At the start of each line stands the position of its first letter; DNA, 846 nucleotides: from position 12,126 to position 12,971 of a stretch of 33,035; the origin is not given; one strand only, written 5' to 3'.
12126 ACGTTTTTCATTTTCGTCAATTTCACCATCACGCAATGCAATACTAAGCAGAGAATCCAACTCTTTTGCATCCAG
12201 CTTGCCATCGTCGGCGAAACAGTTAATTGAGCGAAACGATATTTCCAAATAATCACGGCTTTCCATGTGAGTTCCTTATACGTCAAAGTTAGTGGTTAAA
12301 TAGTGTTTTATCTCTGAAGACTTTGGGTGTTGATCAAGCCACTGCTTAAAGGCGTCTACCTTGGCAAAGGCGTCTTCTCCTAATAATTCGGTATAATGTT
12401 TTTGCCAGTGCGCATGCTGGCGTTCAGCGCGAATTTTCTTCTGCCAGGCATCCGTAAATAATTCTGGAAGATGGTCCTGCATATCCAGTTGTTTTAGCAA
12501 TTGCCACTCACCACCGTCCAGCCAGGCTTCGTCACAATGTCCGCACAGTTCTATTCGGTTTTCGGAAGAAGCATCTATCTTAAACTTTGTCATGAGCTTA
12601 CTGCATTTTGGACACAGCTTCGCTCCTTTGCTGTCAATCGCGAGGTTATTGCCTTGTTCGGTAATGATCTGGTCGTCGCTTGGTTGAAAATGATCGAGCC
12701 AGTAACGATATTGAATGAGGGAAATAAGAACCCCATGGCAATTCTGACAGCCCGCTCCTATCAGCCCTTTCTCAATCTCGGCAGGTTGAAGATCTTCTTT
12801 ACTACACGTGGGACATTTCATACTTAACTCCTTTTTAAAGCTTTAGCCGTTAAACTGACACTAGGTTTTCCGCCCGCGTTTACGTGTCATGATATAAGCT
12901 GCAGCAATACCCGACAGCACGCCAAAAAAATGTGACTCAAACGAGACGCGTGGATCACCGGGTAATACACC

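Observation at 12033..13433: Rhomboid protease, double zinc-ribbon and TerB-like mini-protein translationally coupled to the giant ATPase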

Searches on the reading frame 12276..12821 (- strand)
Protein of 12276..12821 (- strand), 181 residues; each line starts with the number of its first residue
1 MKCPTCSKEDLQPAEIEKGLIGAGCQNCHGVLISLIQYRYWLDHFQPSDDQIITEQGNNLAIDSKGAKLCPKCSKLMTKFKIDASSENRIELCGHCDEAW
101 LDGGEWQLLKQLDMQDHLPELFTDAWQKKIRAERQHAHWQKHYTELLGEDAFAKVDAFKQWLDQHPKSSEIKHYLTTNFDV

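Call 4: search_protein_families(library=pfam, proteins=[window:12276-12821:-], max_evalue=0.01)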
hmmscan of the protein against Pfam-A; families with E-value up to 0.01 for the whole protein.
window:12276-12821:- (181 aa): 2 families
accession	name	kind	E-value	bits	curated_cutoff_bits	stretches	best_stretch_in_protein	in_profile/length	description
PF13453.11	Zn_ribbon_TFIIB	-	1.3e-06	28.1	22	0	2-42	1-39/41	Transcription factor zinc-finger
PF04981.18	NMD3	-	1.8e-05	24.8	24.9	1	67-136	13-79/243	NMD3 family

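Call 5: search_protein_families(library=ncbifam, proteins=[window:12276-12821:-], max_evalue=0.01)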
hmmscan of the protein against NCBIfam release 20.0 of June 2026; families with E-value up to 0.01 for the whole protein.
window:12276-12821:- (181 aa): 1 family
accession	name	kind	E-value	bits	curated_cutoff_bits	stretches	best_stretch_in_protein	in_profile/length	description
NF047912.1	ECs_2282_CxxC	subfamily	8e-05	22.5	37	0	1-30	3-35/60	ECs_2282 family putative zinc-binding protein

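Call 24: search_protein_families(library=padloc, proteins=[window:12276-12821:-], max_evalue=0.01)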
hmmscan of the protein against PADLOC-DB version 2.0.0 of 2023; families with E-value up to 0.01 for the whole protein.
window:12276-12821:- (181 aa): 0 families

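Call 25: search_protein_families(library=pfam, proteins=[window:12276-12821:-], max_evalue=10)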
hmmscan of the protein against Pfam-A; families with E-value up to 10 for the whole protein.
window:12276-12821:- (181 aa): 12 families
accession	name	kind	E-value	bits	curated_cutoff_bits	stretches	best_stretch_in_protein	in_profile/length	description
PF13453.11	Zn_ribbon_TFIIB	-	1.3e-06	28.1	22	2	2-42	1-39/41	Transcription factor zinc-finger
PF04981.18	NMD3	-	1.8e-05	24.8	24.9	1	67-136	13-79/243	NMD3 family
PF24042.1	DUF7351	-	0.018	15.2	31.2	1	2-116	3-120/177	Domain of unknown function (DUF7351)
PF05129.18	Zn_ribbon_Elf1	-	0.15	12.6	29.8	0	2-29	24-53/79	Transcription elongation factor Elf1 like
PF15801.11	zf-C6H2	-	0.33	11.6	30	1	1-12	13-24/47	zf-MYND-like zinc finger, mRNA-binding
PF02701.20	Zn_ribbon_Dof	-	0.53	10.9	26.6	1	68-105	4-43/59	Dof domain, zinc finger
PF13719.11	Zn_ribbon_5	-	1.8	8.9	29.3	1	70-98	5-33/37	zinc-ribbon domain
PF13005.12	zf-IS66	-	2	9.3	27.3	0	68-87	2-21/46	zinc-finger binding domain of transposase IS66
PF21957.2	Zn_ribbon_16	-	2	8.8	27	1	69-97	16-45/65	Zinc beta-ribbon finger, putative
PF21276.3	ZNF512_C2HC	-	2.6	8.2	27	1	59-75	5-21/38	Zinc finger protein 512, C2HC zinc finger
PF01396.24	Zn_ribbon_Top1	-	6.9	7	32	0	69-78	3-12/39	Topoisomerase DNA binding C4 zinc finger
PF09526.16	DUF2387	-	10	6.7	25.9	0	69-97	10-40/72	Probable metal-binding protein (DUF2387)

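Call 38: find_homologous_proteins(query=window:12276-12821:-)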
Query window:12276-12821:- (181 aa): 134 proteins with E <= 0.001 among 153 candidates; the best 120 are listed.
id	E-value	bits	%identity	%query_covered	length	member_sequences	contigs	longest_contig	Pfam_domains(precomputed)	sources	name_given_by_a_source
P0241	3.2e-123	427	100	100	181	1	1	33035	PF13453.12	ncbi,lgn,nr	ncbi:hypothetical protein TDB9533_04730 [Thalassocella blandensis]|nr:hypothetical protein TDB9533_0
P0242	9.4e-87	308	72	100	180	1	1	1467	PF13453.12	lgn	-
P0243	4.7e-86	306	70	100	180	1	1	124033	PF13453.12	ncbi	-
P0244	5.3e-73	263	62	99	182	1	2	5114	PF13453.12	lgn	-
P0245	2.0e-70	255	57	99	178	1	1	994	PF13453.12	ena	-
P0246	1.6e-68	248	58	99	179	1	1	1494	PF13453.12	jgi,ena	-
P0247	2.4e-67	245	54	99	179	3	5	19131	PF04981.19,PF13453.12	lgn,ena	-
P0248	2.6e-66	241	55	99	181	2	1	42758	PF04981.19,PF13453.12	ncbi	-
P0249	3.5e-65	238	57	100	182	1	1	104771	PF13453.12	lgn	-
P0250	2.1e-64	235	55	100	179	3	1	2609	PF04981.19,PF13453.12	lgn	-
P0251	3.9e-64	234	55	99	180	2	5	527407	PF13453.12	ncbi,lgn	-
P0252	7.2e-63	230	53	99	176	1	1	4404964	PF13453.12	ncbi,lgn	-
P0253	3.2e-62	228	53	99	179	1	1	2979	PF04981.19,PF13453.12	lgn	-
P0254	1.5e-61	226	55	99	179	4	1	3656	PF13453.12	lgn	-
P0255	1.8e-61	225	52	100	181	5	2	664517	PF13453.12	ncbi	ncbi:MAG: zf-TFIIB domain-containing protein [Agarilytica sp.]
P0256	1.3e-60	223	54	99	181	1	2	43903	PF13453.12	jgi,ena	-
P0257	2.6e-60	222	53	99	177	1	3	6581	PF13453.12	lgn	-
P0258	3.0e-60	221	54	99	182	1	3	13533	PF13453.12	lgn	-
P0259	4.9e-60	221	53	99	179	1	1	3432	PF13453.12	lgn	-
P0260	2.9e-59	218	52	100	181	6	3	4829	PF13453.12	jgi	jgi:Zn-finger nucleic acid-binding protein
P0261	3.1e-59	218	53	99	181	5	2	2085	PF13453.12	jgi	-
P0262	2.4e-58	215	54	98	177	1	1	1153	PF13453.12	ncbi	-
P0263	3.4e-58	215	53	99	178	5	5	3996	PF13453.12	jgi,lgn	jgi:Zn-finger nucleic acid-binding protein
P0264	8.7e-58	213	52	99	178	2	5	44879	PF13453.12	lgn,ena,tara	tara:strand:- start:22288 stop:22824 length:537 start_codon:yes stop_codon:yes gene_type:complete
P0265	1.3e-57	213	55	98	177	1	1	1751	PF13453.12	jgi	jgi:Zn-finger nucleic acid-binding protein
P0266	1.9e-57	212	54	99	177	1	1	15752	PF13453.12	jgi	jgi:Zn-finger nucleic acid-binding protein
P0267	2.3e-57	212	52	99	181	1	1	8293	PF13453.12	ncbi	-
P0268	2.8e-57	212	52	99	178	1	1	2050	PF13453.12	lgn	-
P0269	3.0e-57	212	51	100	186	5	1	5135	PF13453.12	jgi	-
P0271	7.3e-57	210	54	99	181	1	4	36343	PF13453.12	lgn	-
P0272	7.5e-57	210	51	98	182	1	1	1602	PF13453.12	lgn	-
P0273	7.7e-57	210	52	99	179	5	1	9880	PF13453.12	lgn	-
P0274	9.5e-57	210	53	99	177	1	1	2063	PF13453.12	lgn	-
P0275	1.0e-56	210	53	99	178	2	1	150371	PF13453.12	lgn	-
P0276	1.2e-56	210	52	99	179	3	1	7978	PF13453.12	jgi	jgi:Zn-finger nucleic acid-binding protein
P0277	1.3e-56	210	51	99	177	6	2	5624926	PF13453.12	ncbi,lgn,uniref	ncbi:hypothetical protein R50073_42820 [Maricurvus nonylphenolicus]|uniref:TFIIB-type zinc ribbon-co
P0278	2.2e-56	209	51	99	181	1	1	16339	PF13453.12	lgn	-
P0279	4.9e-56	208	52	99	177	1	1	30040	PF13453.12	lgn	-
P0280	6.3e-56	207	50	99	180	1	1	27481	PF04981.19,PF13453.12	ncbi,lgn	-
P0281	2.2e-55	206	50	99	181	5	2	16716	PF13453.12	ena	-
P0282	2.7e-55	205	49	99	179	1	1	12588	PF13453.12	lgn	-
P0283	2.7e-55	205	49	99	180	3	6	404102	PF13453.12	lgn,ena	-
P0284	2.9e-55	205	51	99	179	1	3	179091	PF13453.12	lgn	-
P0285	7.3e-55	204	46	99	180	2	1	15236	PF13453.12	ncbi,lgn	-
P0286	2.7e-54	202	46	99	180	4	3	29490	PF04981.19,PF13453.12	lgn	-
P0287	2.9e-54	202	49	99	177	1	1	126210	PF04981.19,PF13453.12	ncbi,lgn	-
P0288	7.4e-54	201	48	100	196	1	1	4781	PF13453.12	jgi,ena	-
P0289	8.0e-54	200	49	98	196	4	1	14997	PF13453.12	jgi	-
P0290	1.9e-53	199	49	98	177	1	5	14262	PF13453.12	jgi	jgi:Zn-finger nucleic acid-binding protein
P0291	2.2e-53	199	49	97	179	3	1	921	PF13453.12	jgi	jgi:Zn-finger nucleic acid-binding protein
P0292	2.8e-53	199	45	99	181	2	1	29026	PF13453.12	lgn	-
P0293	4.6e-53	198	49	99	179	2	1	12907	PF13453.12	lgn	-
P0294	1.0e-52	197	49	99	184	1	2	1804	PF13453.12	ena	-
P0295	3.2e-52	195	49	99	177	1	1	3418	PF13453.12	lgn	-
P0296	1.3e-51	193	50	99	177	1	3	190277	PF04981.19,PF13453.12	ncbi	ncbi:MAG: hypothetical protein K6L73_09430 [Cellvibrionaceae bacterium]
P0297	2.7e-51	192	56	81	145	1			PF13453.12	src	-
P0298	3.6e-51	192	50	97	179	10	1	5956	PF13453.12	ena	-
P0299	1.3e-48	183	47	99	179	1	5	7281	PF13453.12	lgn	-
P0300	1.6e-48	183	47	99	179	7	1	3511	PF13453.12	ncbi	-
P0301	3.0e-48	182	46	97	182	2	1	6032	PF13453.12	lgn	-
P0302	3.2e-48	182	42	98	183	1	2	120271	PF13453.12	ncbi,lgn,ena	-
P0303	6.6e-48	181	42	97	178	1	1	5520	PF13453.12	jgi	jgi:Zn-finger nucleic acid-binding protein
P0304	2.7e-47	179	54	80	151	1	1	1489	PF13453.12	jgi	jgi:Zn-finger nucleic acid-binding protein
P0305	8.2e-47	178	46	98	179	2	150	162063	PF13453.12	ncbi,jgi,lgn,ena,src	ncbi:MAG: zf-TFIIB domain-containing protein [Cellvibrio sp.]|jgi:Zn-finger nucleic acid-binding pro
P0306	3.7e-46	175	43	97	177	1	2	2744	PF13453.12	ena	-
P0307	4.1e-46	175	41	97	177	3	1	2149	PF13453.12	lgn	-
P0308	4.8e-46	175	44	97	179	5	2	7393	PF13453.12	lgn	-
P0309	6.6e-46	175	42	97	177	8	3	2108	PF13453.12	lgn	-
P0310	7.1e-46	175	43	97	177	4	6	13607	PF13453.12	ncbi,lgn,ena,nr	ncbi:MAG TPA: zf-TFIIB domain-containing protein [Pseudomonas sp.]|nr:zf-TFIIB domain-containing pro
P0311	1.4e-45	174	43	97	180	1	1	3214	PF13453.12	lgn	-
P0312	1.6e-45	173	52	85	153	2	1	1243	PF13453.12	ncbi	ncbi:hypothetical protein A3715_30420, partial [Oleiphilus sp. HI0009]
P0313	1.8e-45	173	45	99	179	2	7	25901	PF13453.12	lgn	-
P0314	3.1e-45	172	43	98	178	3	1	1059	PF04981.19,PF13453.12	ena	-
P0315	4.9e-45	172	43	97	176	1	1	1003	PF13453.12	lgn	-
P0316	7.3e-45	171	43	97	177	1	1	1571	PF13453.12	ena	-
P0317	9.4e-45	171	41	98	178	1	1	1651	PF13453.12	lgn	-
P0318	2.1e-44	170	43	97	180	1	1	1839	PF13453.12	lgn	-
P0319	4.9e-44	169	42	97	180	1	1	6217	PF13453.12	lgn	-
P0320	8.2e-44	168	42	98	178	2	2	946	PF04981.19,PF13453.12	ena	-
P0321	1.0e-43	168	41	97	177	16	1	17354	PF13453.12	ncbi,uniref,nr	ncbi:MAG TPA: zf-TFIIB domain-containing protein [Pseudomonas sp.]|uniref:zf-TFIIB domain-containing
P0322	1.1e-43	167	41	97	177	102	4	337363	PF13453.12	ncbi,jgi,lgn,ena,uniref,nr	ncbi:zf-TFIIB domain-containing protein [Pseudomonas alcaligenes]|jgi:Zn-finger nucleic acid-binding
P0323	1.4e-43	167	43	97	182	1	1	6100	PF13453.12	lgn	-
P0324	4.1e-43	166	41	100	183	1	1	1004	PF13453.12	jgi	jgi:Zn-finger nucleic acid-binding protein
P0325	4.6e-43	165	42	98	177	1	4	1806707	PF13453.12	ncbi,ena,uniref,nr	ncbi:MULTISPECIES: zf-TFIIB domain-containing protein [Vibrio]|uniref:Transcription factor zinc-fing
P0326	4.8e-43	165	41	97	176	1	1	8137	PF13717.12,PF13453.12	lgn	-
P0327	4.9e-43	165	45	98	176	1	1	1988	PF04981.19,PF13453.12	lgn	-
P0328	7.1e-43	165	41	97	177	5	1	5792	PF13453.12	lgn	-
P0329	1.9e-42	163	43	97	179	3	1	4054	PF04981.19,PF13453.12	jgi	jgi:Zn-finger nucleic acid-binding protein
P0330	2.8e-42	163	41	98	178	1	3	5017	PF13453.12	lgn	-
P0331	1.0e-41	161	42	97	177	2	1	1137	PF13453.12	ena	-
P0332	1.2e-41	161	41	97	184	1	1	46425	PF13453.12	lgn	-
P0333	2.0e-41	160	43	98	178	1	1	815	PF13453.12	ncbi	-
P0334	2.0e-41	160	42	98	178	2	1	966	PF13453.12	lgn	-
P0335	2.1e-41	160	45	98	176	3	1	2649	PF13453.12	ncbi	-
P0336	3.0e-41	159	39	97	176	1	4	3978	PF13453.12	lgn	-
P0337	3.4e-41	159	41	98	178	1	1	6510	PF04981.19,PF13453.12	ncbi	-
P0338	4.3e-41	159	42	98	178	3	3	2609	PF13453.12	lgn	-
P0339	1.5e-40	157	40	98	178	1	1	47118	PF13453.12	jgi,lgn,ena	-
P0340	1.5e-40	157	41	98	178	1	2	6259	PF04981.19,PF13453.12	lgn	-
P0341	2.3e-40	157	39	97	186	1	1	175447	PF13453.12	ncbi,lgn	-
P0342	3.1e-40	156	43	98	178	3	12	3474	PF13453.12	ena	-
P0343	3.2e-40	156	41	98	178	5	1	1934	PF13453.12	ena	-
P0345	4.6e-40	156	42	98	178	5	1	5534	PF13453.12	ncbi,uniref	ncbi:zf-TFIIB domain-containing protein [Microbulbifer sp.]|uniref:TFIIB-type zinc ribbon-containing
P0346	8.6e-40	155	41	97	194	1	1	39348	PF13453.12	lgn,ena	-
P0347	9.9e-40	155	38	97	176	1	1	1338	PF13453.12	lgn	-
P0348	1.0e-39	154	40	98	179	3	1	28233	PF13453.12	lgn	-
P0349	1.1e-39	154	40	98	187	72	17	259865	PF13453.12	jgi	-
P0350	1.1e-39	154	41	98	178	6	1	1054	PF13453.12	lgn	-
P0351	1.2e-39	154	52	75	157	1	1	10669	PF13453.12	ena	-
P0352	1.5e-39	154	40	97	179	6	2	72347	PF13453.12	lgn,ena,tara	tara:strand:+ start:24 stop:563 length:540 start_codon:yes stop_codon:yes gene_type:complete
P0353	1.9e-39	154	39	98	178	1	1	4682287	PF13453.12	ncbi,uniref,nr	ncbi:zf-TFIIB domain-containing protein [Microbulbifer sp. ALW1]|uniref:TFIIB-type zinc ribbon-conta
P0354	2.0e-39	153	41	97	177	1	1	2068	PF13453.12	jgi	jgi:Zn-finger nucleic acid-binding protein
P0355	2.3e-39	153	40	98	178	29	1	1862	PF13453.12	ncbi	ncbi:MAG: zf-TFIIB domain-containing protein [Pseudomonas neustonica]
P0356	2.8e-39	153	39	97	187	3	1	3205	PF13453.12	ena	-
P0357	7.2e-39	152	40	97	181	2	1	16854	PF13453.12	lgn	-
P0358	1.1e-38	151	40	97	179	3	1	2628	PF13453.12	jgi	jgi:Zn-finger nucleic acid-binding protein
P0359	1.5e-38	151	40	98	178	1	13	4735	PF13453.12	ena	-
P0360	2.8e-38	150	39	98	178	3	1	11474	PF04981.19,PF13453.12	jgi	-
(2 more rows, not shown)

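Call 40: find_encoding_contigs(protein=P0325, flank=9000, max_places=1)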
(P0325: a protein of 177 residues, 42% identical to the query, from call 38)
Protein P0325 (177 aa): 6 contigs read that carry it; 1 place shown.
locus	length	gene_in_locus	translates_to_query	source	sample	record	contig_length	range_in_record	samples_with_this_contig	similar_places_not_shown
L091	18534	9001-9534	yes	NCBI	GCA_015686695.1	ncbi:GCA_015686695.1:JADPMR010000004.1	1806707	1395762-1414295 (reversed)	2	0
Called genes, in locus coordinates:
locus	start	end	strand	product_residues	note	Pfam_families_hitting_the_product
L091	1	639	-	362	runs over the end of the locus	PF00005:ABC_tran, PF13304:AAA_21 (faint), PF08402:TOBE_2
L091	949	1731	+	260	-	PF09339:HTH_IclR, PF12802:MarR_2 (faint), PF01614:IclR_C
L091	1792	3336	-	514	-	PF00171:Aldedh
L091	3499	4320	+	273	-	PF00126:HTH_1, PF03466:LysR_substrate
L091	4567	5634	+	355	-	PF01497:Peripla_BP_2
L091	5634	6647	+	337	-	PF01032:FecCD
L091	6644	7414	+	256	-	PF00005:ABC_tran, PF02463:SMC_N (faint), PF09818:ABC_ATPase (faint), PF13304:AAA_21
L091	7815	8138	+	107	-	-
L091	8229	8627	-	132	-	PF04273:BLH_phosphatase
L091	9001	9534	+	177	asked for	PF13453:Zn_ribbon_TFIIB (weak)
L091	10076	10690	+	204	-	-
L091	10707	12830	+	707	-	-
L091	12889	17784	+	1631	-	PF12458:DUF3686, PF25472:DUF7902, PF00004:AAA (weak), PF07728:AAA_5 (weak)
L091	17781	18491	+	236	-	PF13091:PLDc_2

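Call 41: find_encoding_contigs(protein=P0353, flank=9000, max_places=1)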
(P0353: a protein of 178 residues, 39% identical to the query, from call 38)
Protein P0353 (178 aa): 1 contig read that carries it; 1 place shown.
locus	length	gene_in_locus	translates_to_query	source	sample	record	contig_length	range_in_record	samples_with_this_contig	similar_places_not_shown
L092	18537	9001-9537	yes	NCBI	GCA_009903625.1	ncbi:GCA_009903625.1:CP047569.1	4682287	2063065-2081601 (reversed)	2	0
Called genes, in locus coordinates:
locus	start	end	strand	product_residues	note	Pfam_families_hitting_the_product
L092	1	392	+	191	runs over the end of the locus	-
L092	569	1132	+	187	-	PF00877:NLPC_P60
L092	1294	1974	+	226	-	PF04298:Zn_peptidase_2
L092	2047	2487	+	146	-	PF04828:GFA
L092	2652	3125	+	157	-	PF14317:YcxB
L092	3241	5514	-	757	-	-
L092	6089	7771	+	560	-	PF13462:Thioredoxin_4, PF01323:DSBA (weak), PF11356:T2SSC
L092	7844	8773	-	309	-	PF00657:Lipase_GDSL (weak)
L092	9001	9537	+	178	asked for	PF13453:Zn_ribbon_TFIIB (weak)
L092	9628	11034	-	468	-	PF00392:GntR, PF14502:HTH_41, PF00155:Aminotran_1_2, PF12897:Asp_aminotransf (weak)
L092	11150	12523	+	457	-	PF13534:Fer4_17 (faint), PF12838:Fer4_7 (weak), PF13183:Fer4_8 (faint), PF13187:Fer4_9 (weak), PF13237:Fer4_10 (weak), PF13484:Fer4_16 (weak), PF13746:Fer4_18, PF11614:FixG_C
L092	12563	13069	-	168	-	PF04940:BLUF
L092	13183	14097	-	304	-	PF00126:HTH_1, PF03466:LysR_substrate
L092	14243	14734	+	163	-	PF07681:DoxX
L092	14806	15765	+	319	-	PF13417:GST_N_3 (faint), PF13409:GST_N_2, PF13410:GST_C_2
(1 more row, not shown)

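Call 47: predict_structure(alignment_id=A5)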
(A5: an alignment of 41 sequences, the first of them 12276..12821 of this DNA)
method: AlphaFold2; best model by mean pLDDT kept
length: 181 residues; sequences in the alignment: 41
mean_pLDDT: 85.6   pTM: 0.64
mean pLDDT of the five models: 85.6, 84.2, 84.0, 82.6, 81.7
residues with pLDDT >= 90: 93; 70-90: 65; 50-70: 22; < 50: 1
segments of 3 or more residues with pLDDT < 50: none
pLDDT, mean of each block of 10 residues (from residue 1): 94 92 94 90 76 60 81 93 82 91 80 76 72 88 97 96 96 88 47
secondary structure, 60 per line:
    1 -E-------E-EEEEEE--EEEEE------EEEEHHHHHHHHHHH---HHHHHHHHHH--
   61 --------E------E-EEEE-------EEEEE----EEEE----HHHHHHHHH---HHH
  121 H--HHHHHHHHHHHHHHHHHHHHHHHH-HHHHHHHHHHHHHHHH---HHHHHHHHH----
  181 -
elements in order: E12-17 E20-24 E31-34 H35-45 H49-58 E78-81 E89-93 E98-101 H106-114 H118-121 H124-147 H149-164 H168-176

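Call 51: fold_search(model_id=the predicted structure, library=pdb)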
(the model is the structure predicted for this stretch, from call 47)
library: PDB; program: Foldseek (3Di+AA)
matches with E <= 10: 109; with E <= 0.001: 0
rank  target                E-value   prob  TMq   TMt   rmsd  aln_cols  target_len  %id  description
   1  5oik_I                3.1e-01  0.13  0.17  0.25  21.1       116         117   19  Structure of an RNA polymerase II-DSIF transcription elongation complex (released 2017-09-13)
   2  7eu0_I                8.5e-01  0.09  0.17  0.26  25.1        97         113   20  The cryo-EM structure of A. thaliana Pol IV-RDR2 backtracked complex (released 2021-12-29)
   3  7a6h_I                8.5e-01  0.06  0.15  0.25  23.1       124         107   18  Cryo-EM structure of human apo RNA Polymerase III (released 2021-02-03)
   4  6gmh_I                1.2e+00  0.06  0.15  0.23  20.2       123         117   18  Structure of activated transcription complex Pol II-DSIF-PAF-SPT6 (released 2018-08-22)
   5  9b7j_K                1.2e+00  0.05  0.18  0.09  18.2       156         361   14  Cryo-EM structure of human dynactin complex bound to Chlamydia effector Dre1 (released 2025-04-16)
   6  3j6b_7                1.3e+00  0.06  0.16  0.24  12.6       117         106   11  Structure of the yeast mitochondrial large ribosomal subunit (released 2014-04-09)
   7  4v8a_AY               1.4e+00  0.03  0.13  0.20  16.1       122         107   15  The structure of thermorubin in complex with the 70S ribosome from Thermus thermophilus. (released 2014-07-09)
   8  8yoz_B                1.6e+00  0.14  0.18  0.37  10.9        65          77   25  Crystal structure of the small zinc-finger protein ZifS (TTHA0897) from Thermus thermophilus HB8. (released 2025-03-19)
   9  5iy6_I                1.8e+00  0.13  0.17  0.23   8.0        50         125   18  Human holo-PIC in the closed state (released 2016-05-18)
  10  5flm_I                1.9e+00  0.06  0.17  0.26  20.7       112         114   20  Structure of transcribing mammalian RNA polymerase II (released 2016-01-20)
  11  8u1b_A                1.9e+00  0.01  0.11  0.05  17.2       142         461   10  C-terminal LRRK2 bound to E11 DARPin (released 2024-09-04)
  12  8hil_I                2.3e+00  0.18  0.17  0.29   4.1        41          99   20  A cryo-EM structure of B. oleracea RNA polymerase V at 3.57 Angstrom (released 2023-03-22)
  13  2ctf_MODEL_1_A        2.5e+00  0.03  0.16  0.23  14.3       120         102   11  Solution structure of the 4th KH type I domain from human Vigilin (released 2005-11-24)
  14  2y3m_B                2.6e+00  0.02  0.13  0.16  21.6       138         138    7  Structure of the extra-membranous domain of the secretin HofQ from Actinobacillus actinomycetemcomitans (released 2011-04-27)
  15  6gsm_l                2.8e+00  0.02  0.13  0.17  15.4       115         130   14  Structure of a partial yeast 48S preinitiation complex in open conformation. (released 2019-07-31)
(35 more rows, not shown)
